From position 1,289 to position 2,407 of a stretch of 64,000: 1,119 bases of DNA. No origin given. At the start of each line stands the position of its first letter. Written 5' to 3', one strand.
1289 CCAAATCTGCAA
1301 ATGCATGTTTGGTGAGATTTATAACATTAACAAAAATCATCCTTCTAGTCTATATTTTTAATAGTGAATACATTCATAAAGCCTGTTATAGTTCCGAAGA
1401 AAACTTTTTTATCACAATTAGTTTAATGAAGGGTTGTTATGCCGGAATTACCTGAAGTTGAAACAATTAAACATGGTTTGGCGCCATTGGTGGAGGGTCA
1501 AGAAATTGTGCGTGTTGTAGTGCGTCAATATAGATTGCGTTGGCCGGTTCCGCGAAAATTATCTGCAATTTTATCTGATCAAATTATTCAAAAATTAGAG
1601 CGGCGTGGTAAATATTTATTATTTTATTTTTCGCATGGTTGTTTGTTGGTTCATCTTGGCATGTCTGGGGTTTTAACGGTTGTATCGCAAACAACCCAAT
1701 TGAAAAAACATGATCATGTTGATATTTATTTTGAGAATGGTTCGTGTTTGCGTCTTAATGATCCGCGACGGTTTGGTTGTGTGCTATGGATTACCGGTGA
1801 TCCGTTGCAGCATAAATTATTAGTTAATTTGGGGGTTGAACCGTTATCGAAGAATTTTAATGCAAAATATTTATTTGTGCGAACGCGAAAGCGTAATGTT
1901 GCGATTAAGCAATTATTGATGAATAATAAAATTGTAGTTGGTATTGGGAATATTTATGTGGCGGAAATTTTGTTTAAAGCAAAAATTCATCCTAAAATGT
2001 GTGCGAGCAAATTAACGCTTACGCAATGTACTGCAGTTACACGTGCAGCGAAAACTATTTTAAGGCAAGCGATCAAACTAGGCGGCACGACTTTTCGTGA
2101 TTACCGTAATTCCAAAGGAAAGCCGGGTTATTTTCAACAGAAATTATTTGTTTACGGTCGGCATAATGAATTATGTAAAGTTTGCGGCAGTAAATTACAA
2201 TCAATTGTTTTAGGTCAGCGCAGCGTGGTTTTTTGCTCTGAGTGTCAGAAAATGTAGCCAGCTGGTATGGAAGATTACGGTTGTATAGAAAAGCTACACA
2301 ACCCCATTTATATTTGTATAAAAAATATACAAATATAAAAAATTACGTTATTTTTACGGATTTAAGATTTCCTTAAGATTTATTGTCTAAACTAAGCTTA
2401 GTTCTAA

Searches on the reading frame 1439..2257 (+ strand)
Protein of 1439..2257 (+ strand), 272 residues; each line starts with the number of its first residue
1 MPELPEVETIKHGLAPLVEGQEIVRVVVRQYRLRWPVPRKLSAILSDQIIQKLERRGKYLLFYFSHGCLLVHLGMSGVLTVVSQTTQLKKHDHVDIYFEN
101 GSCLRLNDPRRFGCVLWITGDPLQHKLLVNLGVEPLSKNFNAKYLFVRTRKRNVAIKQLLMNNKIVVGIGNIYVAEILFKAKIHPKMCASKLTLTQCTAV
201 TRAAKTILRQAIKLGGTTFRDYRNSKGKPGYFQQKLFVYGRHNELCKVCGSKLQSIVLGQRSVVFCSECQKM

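Call 9: search_protein_families(library=pfam, proteins=[window:1439-2257:+], max_evalue=0.01)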
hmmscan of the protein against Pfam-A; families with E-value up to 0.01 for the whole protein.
window:1439-2257:+ (272 aa): 3 families
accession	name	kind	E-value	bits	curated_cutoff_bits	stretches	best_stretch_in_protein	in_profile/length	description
PF01149.29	Fapy_DNA_glyco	-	2.7e-37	128.4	25.5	1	1-115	1-117/117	Formamidopyrimidine-DNA glycosylase N-terminal domain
PF06831.19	H2TH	-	1.4e-28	99.1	34.7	1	131-220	1-90/93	Formamidopyrimidine-DNA glycosylase H2TH domain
PF06827.20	zf-FPG_IleRS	-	2.4e-06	27.7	21.3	1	244-271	2-29/30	Zinc finger found in FPG and IleRS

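Call 41: find_homologous_proteins(query=window:1439-2257:+, max_evalue=1e-30)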
Query window:1439-2257:+ (272 aa): 7765 proteins with E <= 1e-30 among 8000 candidates; the best 120 are listed.
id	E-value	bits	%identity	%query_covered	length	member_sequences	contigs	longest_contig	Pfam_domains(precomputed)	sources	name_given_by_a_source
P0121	2.3e-180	616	100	100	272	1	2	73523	PF06831.20,PF01149.30,PF06827.21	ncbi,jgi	ncbi:MAG: bifunctional DNA-formamidopyrimidine glycosylase/DNA-(apurinic or apyrimidinic site) lyase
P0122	3.3e-158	543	88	100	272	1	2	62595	PF06831.20,PF01149.30,PF06827.21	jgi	jgi:formamidopyrimidine-DNA glycosylase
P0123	2.3e-154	530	84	100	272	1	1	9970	PF06831.20,PF01149.30,PF06827.21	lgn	-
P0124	7.0e-141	486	78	99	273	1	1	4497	PF06831.20,PF01149.30,PF06827.21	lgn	-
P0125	8.8e-137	473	76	99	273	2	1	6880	PF06831.20,PF01149.30,PF06827.21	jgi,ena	-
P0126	1.6e-128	446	73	100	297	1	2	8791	PF06831.20,PF01149.30,PF06827.21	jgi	-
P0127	2.1e-128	445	72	100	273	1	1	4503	PF06831.20,PF01149.30,PF06827.21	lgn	-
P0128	1.7e-127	442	73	99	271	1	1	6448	PF06831.20,PF01149.30,PF06827.21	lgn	-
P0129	1.0e-126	440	72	99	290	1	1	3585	PF06831.20,PF01149.30,PF06827.21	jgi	jgi:formamidopyrimidine-DNA glycosylase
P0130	2.7e-108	379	61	99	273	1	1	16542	PF06831.20,PF01149.30,PF06827.21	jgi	jgi:formamidopyrimidine-DNA glycosylase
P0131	2.0e-102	360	60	100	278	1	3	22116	PF06831.20,PF01149.30,PF06827.21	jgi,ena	jgi:formamidopyrimidine-DNA glycosylase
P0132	2.9e-101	356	59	100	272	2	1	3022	PF06831.20,PF01149.30,PF06827.21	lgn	-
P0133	1.7e-99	350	58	100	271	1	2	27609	PF06831.20,PF01149.30,PF06827.21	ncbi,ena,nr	ncbi:MAG: bifunctional DNA-formamidopyrimidine glycosylase/DNA-(apurinic or apyrimidinic site) lyase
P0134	3.8e-99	349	59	99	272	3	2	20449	PF06831.20,PF01149.30,PF06827.21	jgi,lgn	jgi:formamidopyrimidine-DNA glycosylase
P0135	2.3e-97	343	57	100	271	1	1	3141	PF06831.20,PF01149.30,PF06827.21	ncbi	-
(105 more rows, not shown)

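Call 42: find_encoding_contigs(protein=P0122, flank=8000, max_places=2)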
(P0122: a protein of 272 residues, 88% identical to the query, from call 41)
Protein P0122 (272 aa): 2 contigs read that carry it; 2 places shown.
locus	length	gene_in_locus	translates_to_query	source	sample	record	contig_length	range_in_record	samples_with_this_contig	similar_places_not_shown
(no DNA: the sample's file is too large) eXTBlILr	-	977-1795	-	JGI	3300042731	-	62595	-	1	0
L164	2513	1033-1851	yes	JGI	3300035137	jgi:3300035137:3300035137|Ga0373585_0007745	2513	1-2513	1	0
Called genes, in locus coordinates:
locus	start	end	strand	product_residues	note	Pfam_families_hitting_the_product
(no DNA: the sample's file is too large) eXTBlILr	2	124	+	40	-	?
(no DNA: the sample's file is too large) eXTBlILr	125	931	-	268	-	PF04116:FA_hydroxylase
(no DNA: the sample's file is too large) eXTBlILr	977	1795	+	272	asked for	PF01149:Fapy_DNA_glyco, PF06831:H2TH, PF06827:zf-FPG_IleRS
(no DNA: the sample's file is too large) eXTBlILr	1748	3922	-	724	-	PF00403:HMA, PF00122:E1-E2_ATPase, PF00702:Hydrolase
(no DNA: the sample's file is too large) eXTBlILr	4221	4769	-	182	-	PF06935:DUF1284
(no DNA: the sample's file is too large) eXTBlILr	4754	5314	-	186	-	PF02632:BioY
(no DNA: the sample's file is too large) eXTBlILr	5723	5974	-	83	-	PF02604:PhdYeFM_antitox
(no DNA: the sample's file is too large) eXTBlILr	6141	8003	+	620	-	PF00662:Proton_antipo_N, PF00361:Proton_antipo_M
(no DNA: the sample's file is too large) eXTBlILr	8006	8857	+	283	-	PF00146:NADHdh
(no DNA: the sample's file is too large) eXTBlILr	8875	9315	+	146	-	PF01058:Oxidored_q6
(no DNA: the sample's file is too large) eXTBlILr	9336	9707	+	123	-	PF00329:Complex1_30kDa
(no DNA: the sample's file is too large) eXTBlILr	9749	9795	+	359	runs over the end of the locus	PF00374:NiFeSe_Hases, PF00346:Complex1_49kDa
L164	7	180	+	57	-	PF01182:Glucosamine_iso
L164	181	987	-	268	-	PF04116:FA_hydroxylase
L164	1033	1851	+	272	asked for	PF01149:Fapy_DNA_glyco, PF06831:H2TH, PF06827:zf-FPG_IleRS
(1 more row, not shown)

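Call 43: find_encoding_contigs(protein=P0123, flank=8000, max_places=2)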
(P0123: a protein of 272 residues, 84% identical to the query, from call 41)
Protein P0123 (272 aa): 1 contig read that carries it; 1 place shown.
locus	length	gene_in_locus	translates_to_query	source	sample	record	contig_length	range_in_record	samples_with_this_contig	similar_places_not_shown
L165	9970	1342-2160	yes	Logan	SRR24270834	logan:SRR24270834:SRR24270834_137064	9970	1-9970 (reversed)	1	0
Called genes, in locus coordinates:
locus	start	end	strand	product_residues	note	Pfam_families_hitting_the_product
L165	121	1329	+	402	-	PF13173:AAA_14, PF13635:DUF4143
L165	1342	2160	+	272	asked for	PF01149:Fapy_DNA_glyco, PF06831:H2TH, PF06827:zf-FPG_IleRS (weak)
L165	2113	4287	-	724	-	PF00403:HMA, PF00122:E1-E2_ATPase, PF00702:Hydrolase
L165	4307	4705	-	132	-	PF06935:DUF1284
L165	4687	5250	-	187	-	PF02632:BioY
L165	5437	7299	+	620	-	PF00662:Proton_antipo_N, PF00361:Proton_antipo_M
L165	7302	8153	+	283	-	PF00146:NADHdh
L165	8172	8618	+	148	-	PF01058:Oxidored_q6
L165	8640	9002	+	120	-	PF00329:Complex1_30kDa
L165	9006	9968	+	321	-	?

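Call 44: find_encoding_contigs(protein=P0125, flank=8000, max_places=2)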
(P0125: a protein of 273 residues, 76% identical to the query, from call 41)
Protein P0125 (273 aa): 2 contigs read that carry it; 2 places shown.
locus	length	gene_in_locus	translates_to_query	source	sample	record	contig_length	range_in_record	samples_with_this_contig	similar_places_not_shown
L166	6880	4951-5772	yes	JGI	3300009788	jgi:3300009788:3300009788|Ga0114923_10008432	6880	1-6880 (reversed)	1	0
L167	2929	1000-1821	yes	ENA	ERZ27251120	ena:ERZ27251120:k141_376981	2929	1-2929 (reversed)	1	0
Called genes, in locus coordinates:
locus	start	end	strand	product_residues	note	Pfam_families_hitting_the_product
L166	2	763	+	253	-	?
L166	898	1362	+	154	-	PF02915:Rubrerythrin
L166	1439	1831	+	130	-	PF07784:DUF1622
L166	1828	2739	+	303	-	PF01488:Shikimate_DH (faint), PF02826:2-Hacid_dh_C (weak), PF03446:NAD_binding_2, PF03807:F420_oxidored (weak), PF00393:6PGD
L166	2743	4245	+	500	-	PF00479:G6PD_N, PF02781:G6PD_C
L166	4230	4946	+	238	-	PF01182:Glucosamine_iso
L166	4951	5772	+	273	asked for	PF01149:Fapy_DNA_glyco, PF06831:H2TH, PF06827:zf-FPG_IleRS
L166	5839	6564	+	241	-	-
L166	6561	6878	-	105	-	?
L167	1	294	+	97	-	?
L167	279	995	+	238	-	PF01182:Glucosamine_iso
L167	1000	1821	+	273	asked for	PF01149:Fapy_DNA_glyco, PF06831:H2TH, PF06827:zf-FPG_IleRS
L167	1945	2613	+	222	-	-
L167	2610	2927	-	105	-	?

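Call 73: find_encoding_contigs(protein=P0121, flank=10000, max_places=3)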
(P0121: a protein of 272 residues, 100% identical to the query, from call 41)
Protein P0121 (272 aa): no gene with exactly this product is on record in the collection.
